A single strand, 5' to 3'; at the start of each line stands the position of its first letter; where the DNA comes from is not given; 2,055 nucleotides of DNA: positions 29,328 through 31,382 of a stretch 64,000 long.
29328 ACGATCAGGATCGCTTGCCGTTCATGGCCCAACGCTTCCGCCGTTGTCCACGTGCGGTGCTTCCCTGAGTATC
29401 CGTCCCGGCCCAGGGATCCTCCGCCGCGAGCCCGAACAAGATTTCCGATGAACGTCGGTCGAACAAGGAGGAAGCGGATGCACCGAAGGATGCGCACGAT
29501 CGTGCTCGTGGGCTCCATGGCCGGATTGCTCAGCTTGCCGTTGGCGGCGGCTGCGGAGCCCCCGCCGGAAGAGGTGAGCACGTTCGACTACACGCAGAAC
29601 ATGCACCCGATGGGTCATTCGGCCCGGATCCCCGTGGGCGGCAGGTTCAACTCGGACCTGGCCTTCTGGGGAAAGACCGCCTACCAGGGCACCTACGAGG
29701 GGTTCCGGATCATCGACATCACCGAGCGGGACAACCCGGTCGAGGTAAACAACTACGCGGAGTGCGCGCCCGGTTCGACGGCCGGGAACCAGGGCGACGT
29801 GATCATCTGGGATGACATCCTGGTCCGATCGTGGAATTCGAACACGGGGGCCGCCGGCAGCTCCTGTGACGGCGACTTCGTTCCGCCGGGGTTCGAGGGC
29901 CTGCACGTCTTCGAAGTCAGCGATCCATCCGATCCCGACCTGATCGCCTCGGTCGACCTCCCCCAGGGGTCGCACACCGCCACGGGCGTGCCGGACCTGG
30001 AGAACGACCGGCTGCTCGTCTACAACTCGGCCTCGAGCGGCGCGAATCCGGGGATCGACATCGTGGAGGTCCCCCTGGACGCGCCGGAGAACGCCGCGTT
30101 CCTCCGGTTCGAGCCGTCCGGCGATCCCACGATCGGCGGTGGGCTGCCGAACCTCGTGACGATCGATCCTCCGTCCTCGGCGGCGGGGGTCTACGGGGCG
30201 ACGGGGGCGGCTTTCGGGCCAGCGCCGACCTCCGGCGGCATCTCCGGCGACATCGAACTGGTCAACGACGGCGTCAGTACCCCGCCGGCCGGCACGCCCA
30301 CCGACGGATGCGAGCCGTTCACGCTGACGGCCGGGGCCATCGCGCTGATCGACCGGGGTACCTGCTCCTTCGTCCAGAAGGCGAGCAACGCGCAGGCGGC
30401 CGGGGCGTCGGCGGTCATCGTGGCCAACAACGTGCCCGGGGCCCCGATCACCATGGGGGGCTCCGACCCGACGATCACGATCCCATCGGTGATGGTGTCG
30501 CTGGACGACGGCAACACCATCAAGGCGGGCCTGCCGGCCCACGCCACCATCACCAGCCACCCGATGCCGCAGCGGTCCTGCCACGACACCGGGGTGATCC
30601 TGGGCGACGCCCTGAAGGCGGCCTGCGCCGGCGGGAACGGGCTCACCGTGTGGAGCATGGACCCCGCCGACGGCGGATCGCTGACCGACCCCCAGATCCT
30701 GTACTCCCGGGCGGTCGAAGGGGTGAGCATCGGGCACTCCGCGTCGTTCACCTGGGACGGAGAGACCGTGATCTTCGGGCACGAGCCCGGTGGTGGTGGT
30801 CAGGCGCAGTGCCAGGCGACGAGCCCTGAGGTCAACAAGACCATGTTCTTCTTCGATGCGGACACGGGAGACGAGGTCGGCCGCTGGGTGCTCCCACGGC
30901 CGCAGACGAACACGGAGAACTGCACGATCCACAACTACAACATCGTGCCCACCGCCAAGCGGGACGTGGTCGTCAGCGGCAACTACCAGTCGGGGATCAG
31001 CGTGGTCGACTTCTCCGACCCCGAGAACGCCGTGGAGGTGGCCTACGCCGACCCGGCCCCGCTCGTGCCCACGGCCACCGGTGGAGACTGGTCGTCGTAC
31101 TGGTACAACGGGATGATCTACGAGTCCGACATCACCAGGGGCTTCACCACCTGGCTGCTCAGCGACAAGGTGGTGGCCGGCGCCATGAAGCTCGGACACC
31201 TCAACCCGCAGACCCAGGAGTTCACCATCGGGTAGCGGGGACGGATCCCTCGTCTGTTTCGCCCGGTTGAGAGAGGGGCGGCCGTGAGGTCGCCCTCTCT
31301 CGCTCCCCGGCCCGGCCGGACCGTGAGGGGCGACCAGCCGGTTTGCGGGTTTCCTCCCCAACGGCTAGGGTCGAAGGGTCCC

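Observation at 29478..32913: Tandem secreted LVIVD-repeat beta-propeller paralogs, one with a PA-domain insertion, wedged between uvrB and uvrA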

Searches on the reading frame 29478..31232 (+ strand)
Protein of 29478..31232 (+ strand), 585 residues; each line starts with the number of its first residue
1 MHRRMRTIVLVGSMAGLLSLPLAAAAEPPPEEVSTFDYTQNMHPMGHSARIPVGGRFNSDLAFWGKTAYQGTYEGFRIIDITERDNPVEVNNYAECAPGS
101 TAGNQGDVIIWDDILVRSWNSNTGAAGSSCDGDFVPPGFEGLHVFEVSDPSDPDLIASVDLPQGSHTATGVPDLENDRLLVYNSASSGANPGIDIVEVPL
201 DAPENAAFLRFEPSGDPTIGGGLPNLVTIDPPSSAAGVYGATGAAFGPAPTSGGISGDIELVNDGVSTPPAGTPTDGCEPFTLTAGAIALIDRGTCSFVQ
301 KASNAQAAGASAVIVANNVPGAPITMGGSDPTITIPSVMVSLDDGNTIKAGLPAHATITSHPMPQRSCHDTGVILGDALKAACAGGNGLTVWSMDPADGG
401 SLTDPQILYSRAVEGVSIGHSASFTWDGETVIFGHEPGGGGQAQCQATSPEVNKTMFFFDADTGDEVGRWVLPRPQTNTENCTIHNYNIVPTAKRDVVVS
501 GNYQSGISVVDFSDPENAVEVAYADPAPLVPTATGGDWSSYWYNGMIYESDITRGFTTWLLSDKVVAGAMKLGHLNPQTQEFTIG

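Call 4: search_protein_families(library=pfam, proteins=[window:29478-31232:+], max_evalue=1)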
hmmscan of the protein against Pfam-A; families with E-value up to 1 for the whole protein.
seq(585 aa): 2 families
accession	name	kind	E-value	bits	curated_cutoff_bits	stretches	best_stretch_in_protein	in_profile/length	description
PF02225.27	PA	-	1.4e-20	73.6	23.9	1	271-348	8-95/95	PA domain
PF08309.17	LVIVD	-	0.00045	19.9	20.2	0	141-160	22-41/42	LVIVD repeat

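Call 5: search_protein_families(library=ncbifam, proteins=[window:29478-31232:+], max_evalue=1)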
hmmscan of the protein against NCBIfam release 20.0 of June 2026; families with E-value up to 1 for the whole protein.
seq(585 aa): 4 families
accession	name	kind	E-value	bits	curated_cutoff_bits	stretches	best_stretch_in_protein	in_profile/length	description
NF038112.1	myxo_dep_M36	subfamily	7.9e-32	109.4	1500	1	226-360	488-617/1604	myxosortase-dependent M36 family metallopeptidase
NF038111.1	rhom_dep_M36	equivalog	8.3e-27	93.1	1700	1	242-363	499-617/1315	rhombosortase-dependent M36 family metallopeptidase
NF038113.1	T9SSA_dep_M36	equivalog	1.6e-26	92.8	885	1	225-360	411-546/869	T9SS-dependent M36 family metallopeptidase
TIGR04312.1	choice_anch_B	subfamily_domain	1.7e-07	30.9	100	1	494-556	292-359/364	choice-of-anchor B family protein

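Call 11: search_solved_structures(query=window:29478-31232:+, max_evalue=0.01)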
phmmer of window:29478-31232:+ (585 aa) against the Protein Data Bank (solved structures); distinct sequences matched with E-value up to 0.01: 15.
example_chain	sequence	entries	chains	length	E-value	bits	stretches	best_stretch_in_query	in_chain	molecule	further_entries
8acg_F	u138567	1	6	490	2.4e-08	36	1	264-318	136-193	Keratinase KP1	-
8ac9_A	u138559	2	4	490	2.4e-08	36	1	264-318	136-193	Keratinase KP1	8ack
8acr_A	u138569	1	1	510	2.5e-08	36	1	264-318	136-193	Keratinase KP1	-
8ac7_B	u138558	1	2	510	2.6e-08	35.9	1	264-318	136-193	Keratinase KP1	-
6hc6_A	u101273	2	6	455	1.3e-07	33.7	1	262-349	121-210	Aminopeptidase YwaD | Aminopeptidase Y (Arg Lys Leu preference)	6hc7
2ek8_A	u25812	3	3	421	2.8e-07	32.5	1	285-360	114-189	Aminopeptidase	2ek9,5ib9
8jmw_A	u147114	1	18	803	2.9e-07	32.5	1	285-358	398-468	S8 family serine peptidase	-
4tjv_A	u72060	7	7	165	6.8e-06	27.9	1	227-353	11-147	Vacuolar-sorting receptor 1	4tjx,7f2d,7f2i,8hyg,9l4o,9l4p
8r4y_A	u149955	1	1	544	0.00011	23.9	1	228-353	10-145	Vacuolar-sorting receptor 1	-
9b1r_A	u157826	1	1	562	0.00012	23.8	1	228-353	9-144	Vacuolar-sorting receptor 1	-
3eif_A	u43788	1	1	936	0.0011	20.7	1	281-369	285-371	C5a peptidase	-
7bj3_A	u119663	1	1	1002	0.0011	20.6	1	281-369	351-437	C5a peptidase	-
7yzx_A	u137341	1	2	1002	0.0012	20.6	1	281-369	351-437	C5a peptidase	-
1xf1_A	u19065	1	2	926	0.0089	17.6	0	281-364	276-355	C5a peptidase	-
8bty_A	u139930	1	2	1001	0.0096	17.5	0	281-364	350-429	C5a peptidase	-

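Call 12: find_homologous_proteins(query=window:29478-31232:+, max_evalue=0.00001)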
Query window:29478-31232:+ (585 aa): 3883 proteins with E <= 0.00001 among 8000 candidates; the best 120 are listed.
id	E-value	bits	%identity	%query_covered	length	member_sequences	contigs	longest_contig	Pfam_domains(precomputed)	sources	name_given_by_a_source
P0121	0.0e+0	1340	100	100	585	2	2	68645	PF02225.28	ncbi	ncbi:MAG: PA domain-containing protein [Actinomycetota bacterium]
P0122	0.0e+0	1184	87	100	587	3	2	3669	PF02225.28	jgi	jgi:PA domain/LVIVD repeat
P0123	0.0e+0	1173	88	99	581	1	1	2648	PF02225.28,PF08309.18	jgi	jgi:hypothetical protein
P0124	0.0e+0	1152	86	100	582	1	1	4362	PF02225.28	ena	-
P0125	0.0e+0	1136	85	100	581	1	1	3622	PF02225.28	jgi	-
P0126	0.0e+0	1133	84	100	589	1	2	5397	PF02225.28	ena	-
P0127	0.0e+0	1132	85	100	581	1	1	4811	PF02225.28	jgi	-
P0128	0.0e+0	1131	85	100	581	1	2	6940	PF02225.28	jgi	jgi:hypothetical protein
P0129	0.0e+0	1126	84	100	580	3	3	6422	PF02225.28,PF08309.18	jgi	jgi:hypothetical protein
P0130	0.0e+0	1070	81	100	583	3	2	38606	PF02225.28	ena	-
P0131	2.1e-295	999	75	100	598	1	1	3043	PF02225.28,PF08309.18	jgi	jgi:hypothetical protein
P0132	6.7e-289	978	73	100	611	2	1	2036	PF02225.28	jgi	jgi:hypothetical protein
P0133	1.1e-286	970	75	100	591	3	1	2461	PF02225.28,PF08309.18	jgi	-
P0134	2.8e-273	926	72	97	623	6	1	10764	PF02225.28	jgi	-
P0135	5.0e-272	922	69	99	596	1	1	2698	PF02225.28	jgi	jgi:hypothetical protein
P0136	2.4e-269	913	64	62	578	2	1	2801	PF02225.28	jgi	jgi:hypothetical protein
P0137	2.3e-268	910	64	62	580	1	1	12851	PF02225.28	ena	-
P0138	4.0e-267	906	69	99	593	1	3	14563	PF02225.28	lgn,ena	-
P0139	1.1e-265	901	64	62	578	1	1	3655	PF02225.28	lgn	-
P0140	5.5e-265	899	64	62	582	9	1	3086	PF02225.28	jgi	jgi:hypothetical protein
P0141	1.4e-263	894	69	100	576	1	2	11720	PF02225.28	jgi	jgi:hypothetical protein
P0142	2.8e-260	883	68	100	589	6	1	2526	PF02225.28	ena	-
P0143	6.6e-260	882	70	96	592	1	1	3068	PF02225.28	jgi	-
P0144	4.2e-258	876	69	99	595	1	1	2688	PF02225.28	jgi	-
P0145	5.2e-257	872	69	96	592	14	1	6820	PF02225.28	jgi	jgi:hypothetical protein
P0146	2.9e-256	870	68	99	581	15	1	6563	PF02225.28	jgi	jgi:hypothetical protein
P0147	3.4e-256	870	69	97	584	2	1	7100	PF02225.28,PF08309.18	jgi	jgi:hypothetical protein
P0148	1.5e-255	867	68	99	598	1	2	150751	PF02225.28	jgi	jgi:hypothetical protein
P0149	3.5e-255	866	69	96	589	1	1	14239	PF02225.28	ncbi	-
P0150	7.4e-255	865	67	100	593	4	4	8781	PF02225.28,PF08309.18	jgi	jgi:hypothetical protein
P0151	1.2e-254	864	67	100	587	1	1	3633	PF02225.28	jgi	-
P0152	1.9e-254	864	69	94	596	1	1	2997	PF02225.28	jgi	jgi:hypothetical protein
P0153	4.3e-254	863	66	100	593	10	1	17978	PF02225.28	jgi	-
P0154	9.2e-254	861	67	99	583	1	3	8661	PF02225.28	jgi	jgi:hypothetical protein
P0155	1.1e-253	861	68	99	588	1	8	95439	PF02225.28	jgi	jgi:hypothetical protein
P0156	3.4e-253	860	69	96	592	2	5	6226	PF02225.28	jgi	jgi:PA domain/LVIVD repeat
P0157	3.6e-253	860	67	99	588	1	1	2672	PF02225.28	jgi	jgi:hypothetical protein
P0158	2.0e-252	857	69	96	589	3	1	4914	PF02225.28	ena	-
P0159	2.7e-252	857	68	99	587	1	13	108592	PF02225.28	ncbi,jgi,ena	ncbi:MAG TPA: PA domain-containing protein [Acidimicrobiia bacterium]|jgi:hypothetical protein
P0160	5.0e-252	856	66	99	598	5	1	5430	PF02225.28,PF08309.18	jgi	-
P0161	6.8e-252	855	67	95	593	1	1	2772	PF02225.28,PF08309.18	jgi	jgi:hypothetical protein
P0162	1.4e-251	854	66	100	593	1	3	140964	PF02225.28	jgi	jgi:hypothetical protein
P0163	3.2e-251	853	69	94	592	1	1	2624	PF02225.28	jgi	jgi:PA domain-containing protein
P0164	4.4e-251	853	69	99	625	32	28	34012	PF02225.28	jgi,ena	jgi:hypothetical protein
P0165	7.1e-251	852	69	97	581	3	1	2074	PF02225.28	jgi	jgi:hypothetical protein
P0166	9.0e-251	852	67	95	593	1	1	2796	PF02225.28,PF08309.18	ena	-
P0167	2.1e-250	850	66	100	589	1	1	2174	PF02225.28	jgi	jgi:hypothetical protein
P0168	3.4e-250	850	67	100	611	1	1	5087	PF02225.28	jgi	jgi:hypothetical protein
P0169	4.8e-250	849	66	100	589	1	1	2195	PF02225.28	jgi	jgi:hypothetical protein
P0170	1.4e-249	848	66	99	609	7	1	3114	PF02225.28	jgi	jgi:hypothetical protein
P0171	2.4e-249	847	67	99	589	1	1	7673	PF02225.28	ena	-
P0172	3.4e-249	846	66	99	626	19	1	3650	PF02225.28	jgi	jgi:hypothetical protein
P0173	4.7e-249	846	66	99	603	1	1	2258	PF02225.28,PF08309.18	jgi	jgi:hypothetical protein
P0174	5.0e-249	846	62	56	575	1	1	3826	PF02225.28,PF08309.18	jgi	jgi:hypothetical protein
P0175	6.6e-249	845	65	99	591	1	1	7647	PF02225.28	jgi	-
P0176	2.2e-248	844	67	100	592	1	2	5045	PF02225.28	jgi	jgi:hypothetical protein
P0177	3.4e-248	843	67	100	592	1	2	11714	PF02225.28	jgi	jgi:hypothetical protein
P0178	3.6e-248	843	67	100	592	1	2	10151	PF02225.28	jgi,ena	jgi:hypothetical protein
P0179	6.1e-248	842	69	94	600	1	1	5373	PF02225.28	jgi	jgi:PA domain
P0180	1.2e-247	841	67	95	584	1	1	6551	PF02225.28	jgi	jgi:hypothetical protein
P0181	1.3e-246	838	68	100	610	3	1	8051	PF02225.28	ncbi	-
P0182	1.7e-246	838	67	95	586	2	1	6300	PF02225.28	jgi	jgi:PA domain/LVIVD repeat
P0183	2.7e-246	837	66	98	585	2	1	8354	PF02225.28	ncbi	-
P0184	3.2e-246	837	68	95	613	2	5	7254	PF02225.28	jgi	jgi:hypothetical protein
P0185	7.0e-246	835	66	99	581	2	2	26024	PF02225.28,PF08309.18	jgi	-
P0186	4.5e-245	833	66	100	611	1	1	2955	PF02225.28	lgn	-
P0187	6.6e-245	832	66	100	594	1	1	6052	PF02225.28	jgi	jgi:hypothetical protein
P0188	7.3e-245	832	68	98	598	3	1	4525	PF02225.28,PF08309.18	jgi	jgi:hypothetical protein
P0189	1.0e-244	832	68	95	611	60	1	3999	PF02225.28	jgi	jgi:hypothetical protein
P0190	2.3e-244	830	67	94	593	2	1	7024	PF02225.28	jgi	jgi:hypothetical protein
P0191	2.6e-244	830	66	100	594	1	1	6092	PF02225.28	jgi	jgi:hypothetical protein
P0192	3.2e-244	830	68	94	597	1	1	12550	PF02225.28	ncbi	-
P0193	4.1e-244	830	65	100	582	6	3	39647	PF02225.28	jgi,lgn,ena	-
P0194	4.6e-244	829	65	100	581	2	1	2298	PF02225.28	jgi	jgi:hypothetical protein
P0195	5.6e-244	829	65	99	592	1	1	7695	PF02225.28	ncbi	-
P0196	7.2e-244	829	66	100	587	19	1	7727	PF02225.28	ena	-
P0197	8.2e-244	829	66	99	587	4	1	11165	PF02225.28,PF08309.18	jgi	jgi:hypothetical protein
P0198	1.0e-243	828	57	99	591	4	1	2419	PF02225.28,PF08309.18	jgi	-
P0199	1.4e-243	828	67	94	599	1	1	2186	PF02225.28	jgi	jgi:hypothetical protein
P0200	1.9e-243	827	58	61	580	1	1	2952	PF02225.28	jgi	jgi:hypothetical protein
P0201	2.2e-243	827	66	99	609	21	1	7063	PF02225.28,PF08309.18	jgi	-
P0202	2.6e-243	827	65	99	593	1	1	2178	PF02225.28,PF08309.18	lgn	-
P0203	3.7e-243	826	66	100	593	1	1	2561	PF02225.28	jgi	jgi:hypothetical protein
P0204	3.7e-243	826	68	95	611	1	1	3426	PF02225.28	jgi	-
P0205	6.5e-243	826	70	92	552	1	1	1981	PF02225.28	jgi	jgi:PA domain-containing protein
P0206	6.6e-243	826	58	98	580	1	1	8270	PF02225.28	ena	-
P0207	8.4e-243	825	66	94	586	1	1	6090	PF02225.28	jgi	jgi:hypothetical protein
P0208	1.2e-242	825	65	100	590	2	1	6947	PF02225.28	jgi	-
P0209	3.5e-242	823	65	99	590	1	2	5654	PF02225.28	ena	-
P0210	4.8e-242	823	68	93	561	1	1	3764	PF02225.28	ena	-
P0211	1.1e-241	822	65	100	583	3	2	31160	PF02225.28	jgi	jgi:hypothetical protein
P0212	1.9e-241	821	66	42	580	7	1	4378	PF02225.28,PF08309.18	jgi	jgi:hypothetical protein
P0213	2.5e-241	820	68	95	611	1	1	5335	PF02225.28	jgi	jgi:PA domain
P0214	3.0e-241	820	52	99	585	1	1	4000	PF02225.28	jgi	-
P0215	4.3e-241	820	65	100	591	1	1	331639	PF02225.28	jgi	jgi:hypothetical protein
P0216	6.9e-241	819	67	94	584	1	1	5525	PF02225.28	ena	-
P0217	2.0e-240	817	66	100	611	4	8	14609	PF02225.28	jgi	jgi:PA domain/LVIVD repeat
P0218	2.6e-240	817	65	100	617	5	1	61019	PF02225.28,PF08309.18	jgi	jgi:hypothetical protein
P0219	2.9e-240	817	67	97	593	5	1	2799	PF02225.28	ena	-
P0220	3.3e-240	817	65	99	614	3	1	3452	PF02225.28,PF08309.18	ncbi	-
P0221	1.5e-239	815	60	62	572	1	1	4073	PF02225.28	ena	-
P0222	1.5e-239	815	66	94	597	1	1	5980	PF02225.28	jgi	jgi:hypothetical protein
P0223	2.6e-239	814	68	94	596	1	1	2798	PF02225.28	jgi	jgi:PA domain/LVIVD repeat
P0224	3.2e-239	813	65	99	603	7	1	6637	PF02225.28,PF08309.18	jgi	jgi:hypothetical protein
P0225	4.4e-239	813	66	94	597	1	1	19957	PF02225.28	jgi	jgi:hypothetical protein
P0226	5.6e-239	813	66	94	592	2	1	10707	PF02225.28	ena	-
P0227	6.7e-239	812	65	99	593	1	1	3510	PF02225.28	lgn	-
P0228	8.8e-239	812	63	99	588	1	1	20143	PF02225.28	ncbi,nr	ncbi:MAG: hypothetical protein ICV67_01520 [Thermoleophilia bacterium]|nr:hypothetical protein [Ther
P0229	9.6e-239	812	64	100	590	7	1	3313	PF02225.28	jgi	jgi:hypothetical protein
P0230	1.2e-238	812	66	94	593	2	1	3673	PF02225.28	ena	-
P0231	1.5e-238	811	67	95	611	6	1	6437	PF02225.28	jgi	jgi:PA domain/LVIVD repeat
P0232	1.8e-238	811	59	62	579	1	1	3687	PF02225.28,PF08309.18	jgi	jgi:hypothetical protein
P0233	2.4e-238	811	66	96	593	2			PF02225.28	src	-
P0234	6.4e-238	809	65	100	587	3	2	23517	PF02225.28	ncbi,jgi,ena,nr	ncbi:MAG TPA: PA domain-containing protein [Gaiellaceae bacterium]|nr:PA domain-containing protein [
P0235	7.0e-238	809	67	94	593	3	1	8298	PF02225.28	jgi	-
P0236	1.1e-237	808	66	94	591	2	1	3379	PF02225.28,PF08309.18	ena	-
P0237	2.2e-237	807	65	99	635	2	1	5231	PF02225.28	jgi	jgi:hypothetical protein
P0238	2.5e-237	807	64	99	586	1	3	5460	PF02225.28,PF08309.18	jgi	jgi:hypothetical protein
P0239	2.9e-237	807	65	94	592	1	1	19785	PF02225.28,PF08309.18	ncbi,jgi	jgi:hypothetical protein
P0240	6.9e-237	806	64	99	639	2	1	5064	PF02225.28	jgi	jgi:hypothetical protein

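Call 17: find_encoding_contigs(protein=P0121, flank=10000, max_places=3)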
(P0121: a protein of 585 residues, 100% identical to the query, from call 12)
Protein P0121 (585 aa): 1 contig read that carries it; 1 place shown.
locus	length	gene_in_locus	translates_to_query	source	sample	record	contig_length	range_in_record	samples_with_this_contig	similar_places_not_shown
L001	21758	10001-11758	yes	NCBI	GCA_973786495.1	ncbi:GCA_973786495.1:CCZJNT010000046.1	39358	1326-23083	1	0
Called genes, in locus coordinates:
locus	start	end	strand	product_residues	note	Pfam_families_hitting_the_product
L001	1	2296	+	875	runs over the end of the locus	PF02739:5_3_exonuc_N, PF01367:5_3_exonuc, PF22619:DNA_polI_exo1, PF00476:DNA_pol_A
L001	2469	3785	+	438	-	PF00575:S1, PF21710:Spt6_S1 (faint), PF18614:RNase_II_C_S1 (faint), PF00575:S1, PF23459:S1_RRP5 (weak), PF00575:S1, PF23459:S1_RRP5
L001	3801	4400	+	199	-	PF01121:CoaE, PF13521:AAA_28 (faint)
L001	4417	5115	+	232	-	PF00702:Hydrolase, PF12710:HAD (weak), PF13419:HAD_2, PF13242:Hydrolase_like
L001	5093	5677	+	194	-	PF07883:Cupin_2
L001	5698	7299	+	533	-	PF00884:Sulfatase (faint), PF01676:Metalloenzyme (faint), PF01663:Phosphodiest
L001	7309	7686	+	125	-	PF09969:DUF2203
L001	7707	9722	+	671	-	PF00270:DEAD (faint), PF04851:ResIII, PF17757:UvrB_inter, PF27431:UvrB_3rd, PF00271:Helicase_C, PF12344:UvrB, PF02151:UVR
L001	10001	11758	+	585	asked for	PF02225:PA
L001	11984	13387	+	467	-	-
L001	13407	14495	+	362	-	PF01979:Amidohydro_1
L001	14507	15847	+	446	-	PF00483:NTP_transferase, PF12804:NTP_transf_3, PF01066:CDP-OH_P_transf (weak)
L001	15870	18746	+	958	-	PF00005:ABC_tran (faint), PF02463:SMC_N (faint), PF03193:RsgA_GTPase (faint), PF13191:AAA_16 (faint), PF13555:AAA_29 (faint), PF20703:nSTAND1 (faint), PF17760:UvrA_inter, PF17755:UvrA_DNA-bind, +2 more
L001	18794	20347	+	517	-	-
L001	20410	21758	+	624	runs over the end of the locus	PF01541:GIY-YIG (weak), PF27096:UvrC_M, PF02151:UVR (weak), PF22920:UvrC_RNaseH, PF08459:UvrC_RNaseH_dom, PF14520:HHH_5, PF12826:HHH_2 (weak)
